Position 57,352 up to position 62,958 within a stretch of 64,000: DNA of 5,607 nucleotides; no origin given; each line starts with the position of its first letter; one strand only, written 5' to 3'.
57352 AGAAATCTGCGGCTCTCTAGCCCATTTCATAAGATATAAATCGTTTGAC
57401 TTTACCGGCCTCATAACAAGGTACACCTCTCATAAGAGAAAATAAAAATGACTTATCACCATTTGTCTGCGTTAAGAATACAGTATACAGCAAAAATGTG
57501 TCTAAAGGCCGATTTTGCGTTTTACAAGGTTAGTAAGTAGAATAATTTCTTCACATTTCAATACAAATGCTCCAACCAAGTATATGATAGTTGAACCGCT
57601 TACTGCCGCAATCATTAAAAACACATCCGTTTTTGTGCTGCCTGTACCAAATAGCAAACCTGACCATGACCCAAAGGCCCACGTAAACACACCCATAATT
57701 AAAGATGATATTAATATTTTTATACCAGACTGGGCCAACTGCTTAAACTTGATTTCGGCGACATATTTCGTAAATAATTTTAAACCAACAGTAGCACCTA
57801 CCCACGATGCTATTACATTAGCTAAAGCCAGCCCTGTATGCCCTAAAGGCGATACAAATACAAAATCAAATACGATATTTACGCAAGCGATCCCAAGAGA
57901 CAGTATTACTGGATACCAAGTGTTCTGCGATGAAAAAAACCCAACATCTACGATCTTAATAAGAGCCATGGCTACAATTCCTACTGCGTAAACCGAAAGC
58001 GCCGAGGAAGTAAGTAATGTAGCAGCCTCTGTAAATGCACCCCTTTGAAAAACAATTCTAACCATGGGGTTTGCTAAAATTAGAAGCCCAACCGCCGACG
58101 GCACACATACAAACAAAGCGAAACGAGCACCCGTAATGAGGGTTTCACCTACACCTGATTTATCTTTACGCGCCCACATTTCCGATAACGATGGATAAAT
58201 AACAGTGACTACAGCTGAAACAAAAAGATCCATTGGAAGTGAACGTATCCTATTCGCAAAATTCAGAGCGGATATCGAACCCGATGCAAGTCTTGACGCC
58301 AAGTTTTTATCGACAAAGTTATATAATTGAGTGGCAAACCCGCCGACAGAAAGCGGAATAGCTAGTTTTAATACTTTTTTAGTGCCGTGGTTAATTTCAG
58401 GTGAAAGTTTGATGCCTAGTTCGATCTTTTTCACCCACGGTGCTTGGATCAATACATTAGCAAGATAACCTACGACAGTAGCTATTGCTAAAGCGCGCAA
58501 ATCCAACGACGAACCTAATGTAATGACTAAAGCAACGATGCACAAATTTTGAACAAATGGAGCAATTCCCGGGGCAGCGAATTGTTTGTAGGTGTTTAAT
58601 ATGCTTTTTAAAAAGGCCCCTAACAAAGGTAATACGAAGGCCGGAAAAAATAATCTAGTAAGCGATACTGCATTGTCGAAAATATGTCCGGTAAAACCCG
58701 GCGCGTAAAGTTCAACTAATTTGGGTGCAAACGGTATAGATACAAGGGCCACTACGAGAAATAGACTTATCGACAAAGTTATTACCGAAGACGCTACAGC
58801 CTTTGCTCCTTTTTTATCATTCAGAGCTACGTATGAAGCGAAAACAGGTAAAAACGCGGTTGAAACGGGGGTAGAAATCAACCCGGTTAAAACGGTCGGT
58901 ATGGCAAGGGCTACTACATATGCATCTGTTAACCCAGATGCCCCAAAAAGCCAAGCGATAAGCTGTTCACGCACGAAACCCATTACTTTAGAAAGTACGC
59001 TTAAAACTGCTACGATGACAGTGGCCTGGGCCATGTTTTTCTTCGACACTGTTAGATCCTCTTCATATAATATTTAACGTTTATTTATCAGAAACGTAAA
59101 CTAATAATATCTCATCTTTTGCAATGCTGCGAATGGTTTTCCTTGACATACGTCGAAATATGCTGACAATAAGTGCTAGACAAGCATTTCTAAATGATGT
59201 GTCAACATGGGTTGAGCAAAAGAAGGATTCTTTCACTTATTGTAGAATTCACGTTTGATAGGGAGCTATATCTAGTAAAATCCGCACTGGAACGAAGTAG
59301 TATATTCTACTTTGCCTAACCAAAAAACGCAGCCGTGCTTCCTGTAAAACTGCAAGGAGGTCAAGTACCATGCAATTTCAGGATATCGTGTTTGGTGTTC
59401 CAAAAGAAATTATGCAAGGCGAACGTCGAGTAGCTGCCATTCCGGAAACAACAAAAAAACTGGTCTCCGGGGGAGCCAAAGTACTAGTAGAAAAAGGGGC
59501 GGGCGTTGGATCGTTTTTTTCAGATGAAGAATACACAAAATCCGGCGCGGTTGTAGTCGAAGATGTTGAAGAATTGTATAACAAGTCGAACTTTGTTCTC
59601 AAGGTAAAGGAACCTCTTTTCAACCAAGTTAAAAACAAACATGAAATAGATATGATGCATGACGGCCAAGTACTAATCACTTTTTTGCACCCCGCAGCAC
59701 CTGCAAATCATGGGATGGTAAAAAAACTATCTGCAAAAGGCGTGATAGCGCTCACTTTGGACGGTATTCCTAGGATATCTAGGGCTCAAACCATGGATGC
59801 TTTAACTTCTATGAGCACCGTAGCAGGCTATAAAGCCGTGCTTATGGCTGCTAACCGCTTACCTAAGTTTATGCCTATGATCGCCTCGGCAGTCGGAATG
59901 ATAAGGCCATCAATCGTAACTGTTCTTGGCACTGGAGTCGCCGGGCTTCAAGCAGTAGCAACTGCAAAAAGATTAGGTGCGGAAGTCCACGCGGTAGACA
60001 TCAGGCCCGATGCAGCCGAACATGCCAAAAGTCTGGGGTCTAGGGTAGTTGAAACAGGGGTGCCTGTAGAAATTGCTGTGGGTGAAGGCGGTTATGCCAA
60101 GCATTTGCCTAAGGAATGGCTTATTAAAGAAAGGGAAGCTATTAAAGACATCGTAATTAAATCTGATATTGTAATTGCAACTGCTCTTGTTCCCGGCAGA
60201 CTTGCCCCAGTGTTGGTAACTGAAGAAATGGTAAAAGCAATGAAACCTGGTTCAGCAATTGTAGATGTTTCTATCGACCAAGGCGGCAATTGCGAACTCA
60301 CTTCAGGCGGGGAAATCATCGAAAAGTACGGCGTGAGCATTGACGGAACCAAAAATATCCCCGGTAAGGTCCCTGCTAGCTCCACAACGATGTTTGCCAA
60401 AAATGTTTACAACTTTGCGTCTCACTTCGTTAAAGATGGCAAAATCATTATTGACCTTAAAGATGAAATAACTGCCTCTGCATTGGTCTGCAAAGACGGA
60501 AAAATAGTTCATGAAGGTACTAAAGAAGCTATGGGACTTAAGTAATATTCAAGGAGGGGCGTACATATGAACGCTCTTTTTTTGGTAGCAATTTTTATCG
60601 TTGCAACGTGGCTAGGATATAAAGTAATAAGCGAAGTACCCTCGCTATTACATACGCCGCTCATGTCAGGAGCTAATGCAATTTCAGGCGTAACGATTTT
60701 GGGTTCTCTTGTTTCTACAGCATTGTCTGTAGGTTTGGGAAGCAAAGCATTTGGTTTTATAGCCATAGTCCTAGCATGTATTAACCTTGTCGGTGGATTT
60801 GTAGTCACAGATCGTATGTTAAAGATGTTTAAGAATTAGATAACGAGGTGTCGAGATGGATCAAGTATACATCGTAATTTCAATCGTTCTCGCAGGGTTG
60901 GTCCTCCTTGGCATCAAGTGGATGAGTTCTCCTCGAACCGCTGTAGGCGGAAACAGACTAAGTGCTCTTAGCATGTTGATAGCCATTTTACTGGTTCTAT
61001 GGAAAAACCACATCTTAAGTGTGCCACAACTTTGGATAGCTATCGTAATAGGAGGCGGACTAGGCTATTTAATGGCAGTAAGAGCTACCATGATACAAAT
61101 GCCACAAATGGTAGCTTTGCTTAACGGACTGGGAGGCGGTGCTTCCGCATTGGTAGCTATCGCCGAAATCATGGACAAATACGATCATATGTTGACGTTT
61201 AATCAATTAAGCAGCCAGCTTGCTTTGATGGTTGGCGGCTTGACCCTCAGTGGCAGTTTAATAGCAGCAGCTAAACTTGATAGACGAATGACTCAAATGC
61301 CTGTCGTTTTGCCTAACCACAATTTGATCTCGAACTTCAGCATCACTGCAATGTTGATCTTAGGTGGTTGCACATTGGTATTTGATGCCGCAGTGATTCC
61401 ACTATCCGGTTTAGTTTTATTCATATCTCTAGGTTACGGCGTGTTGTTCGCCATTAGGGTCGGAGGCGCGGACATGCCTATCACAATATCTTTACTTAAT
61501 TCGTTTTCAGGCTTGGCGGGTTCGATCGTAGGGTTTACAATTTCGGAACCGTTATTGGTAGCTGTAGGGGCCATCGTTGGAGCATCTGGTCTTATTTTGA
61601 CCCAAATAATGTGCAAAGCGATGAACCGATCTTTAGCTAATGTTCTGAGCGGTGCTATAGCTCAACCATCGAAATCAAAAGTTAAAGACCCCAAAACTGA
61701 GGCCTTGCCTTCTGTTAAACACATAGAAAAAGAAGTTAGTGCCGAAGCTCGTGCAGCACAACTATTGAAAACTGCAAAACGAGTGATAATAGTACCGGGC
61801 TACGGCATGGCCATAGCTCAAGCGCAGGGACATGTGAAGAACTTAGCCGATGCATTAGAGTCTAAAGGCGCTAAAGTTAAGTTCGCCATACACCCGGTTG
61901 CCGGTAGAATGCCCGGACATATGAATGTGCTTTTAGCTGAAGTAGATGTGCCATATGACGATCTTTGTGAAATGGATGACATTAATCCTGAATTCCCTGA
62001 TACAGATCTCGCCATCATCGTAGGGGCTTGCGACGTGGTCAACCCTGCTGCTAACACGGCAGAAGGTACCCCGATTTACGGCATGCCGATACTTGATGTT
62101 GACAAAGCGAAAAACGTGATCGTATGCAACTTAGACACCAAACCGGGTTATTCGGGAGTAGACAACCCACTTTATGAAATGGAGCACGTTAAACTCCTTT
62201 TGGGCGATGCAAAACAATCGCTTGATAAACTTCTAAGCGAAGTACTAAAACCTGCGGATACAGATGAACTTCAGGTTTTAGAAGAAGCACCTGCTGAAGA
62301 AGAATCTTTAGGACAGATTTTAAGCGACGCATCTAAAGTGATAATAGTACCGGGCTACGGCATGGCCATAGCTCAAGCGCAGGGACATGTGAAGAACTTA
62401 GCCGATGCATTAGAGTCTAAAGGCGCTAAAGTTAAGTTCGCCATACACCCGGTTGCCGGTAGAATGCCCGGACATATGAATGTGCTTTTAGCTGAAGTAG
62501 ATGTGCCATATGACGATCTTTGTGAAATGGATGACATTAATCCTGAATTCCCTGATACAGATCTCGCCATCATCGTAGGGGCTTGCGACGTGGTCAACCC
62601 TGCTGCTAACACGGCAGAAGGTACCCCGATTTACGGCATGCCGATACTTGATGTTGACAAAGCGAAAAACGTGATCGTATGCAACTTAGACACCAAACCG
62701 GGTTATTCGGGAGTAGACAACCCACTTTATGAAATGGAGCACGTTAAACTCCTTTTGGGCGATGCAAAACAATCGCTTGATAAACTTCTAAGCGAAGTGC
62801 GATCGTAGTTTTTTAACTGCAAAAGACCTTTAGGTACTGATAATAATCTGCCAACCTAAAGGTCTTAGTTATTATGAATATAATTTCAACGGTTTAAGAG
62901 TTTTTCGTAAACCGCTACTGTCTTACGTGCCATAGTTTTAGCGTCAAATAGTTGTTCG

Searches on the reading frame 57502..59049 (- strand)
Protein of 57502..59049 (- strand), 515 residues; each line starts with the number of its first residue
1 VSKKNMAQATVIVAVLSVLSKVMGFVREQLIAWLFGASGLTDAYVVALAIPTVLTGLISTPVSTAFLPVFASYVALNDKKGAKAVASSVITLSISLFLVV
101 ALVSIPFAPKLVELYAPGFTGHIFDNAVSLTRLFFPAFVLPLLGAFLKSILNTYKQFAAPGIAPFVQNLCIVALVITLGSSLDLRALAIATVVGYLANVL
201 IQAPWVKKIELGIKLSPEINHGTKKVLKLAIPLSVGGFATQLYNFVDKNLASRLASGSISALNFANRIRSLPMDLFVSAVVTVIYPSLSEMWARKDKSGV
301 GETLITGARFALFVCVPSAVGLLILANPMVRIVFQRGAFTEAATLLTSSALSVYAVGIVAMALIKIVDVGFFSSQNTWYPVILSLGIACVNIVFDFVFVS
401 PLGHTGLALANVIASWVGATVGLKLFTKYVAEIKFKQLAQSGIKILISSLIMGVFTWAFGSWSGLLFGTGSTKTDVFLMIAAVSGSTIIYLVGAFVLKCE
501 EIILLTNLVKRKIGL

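Call 68: search_protein_families(library=pfam, proteins=[window:57502-59049:-], max_evalue=0.00001)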
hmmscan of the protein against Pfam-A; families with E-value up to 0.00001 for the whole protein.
window:57502-59049:- (515 aa): 2 families
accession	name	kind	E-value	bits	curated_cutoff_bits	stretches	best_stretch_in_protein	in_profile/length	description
PF03023.19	MurJ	-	4.6e-89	299.5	27.4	1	31-463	1-437/451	Lipid II flippase MurJ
PF01554.23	MatE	-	4.2e-09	36.7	24.9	1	232-397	1-161/161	MatE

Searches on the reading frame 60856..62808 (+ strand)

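Call 68: search_protein_families(library=pfam, proteins=[window:60856-62808:+], max_evalue=0.00001)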
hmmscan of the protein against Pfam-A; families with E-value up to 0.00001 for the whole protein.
window:60856-62808:+ (650 aa): 2 families
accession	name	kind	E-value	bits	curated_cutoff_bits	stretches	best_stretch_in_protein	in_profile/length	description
PF02233.22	PNTB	-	5.5e-248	823.8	31.7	2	8-461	4-455/456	NAD(P) transhydrogenase beta subunit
PF00205.28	TPP_enzyme_M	-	1.6e-07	31.5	30.4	0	299-335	3-39/137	Thiamine pyrophosphate enzyme, central domain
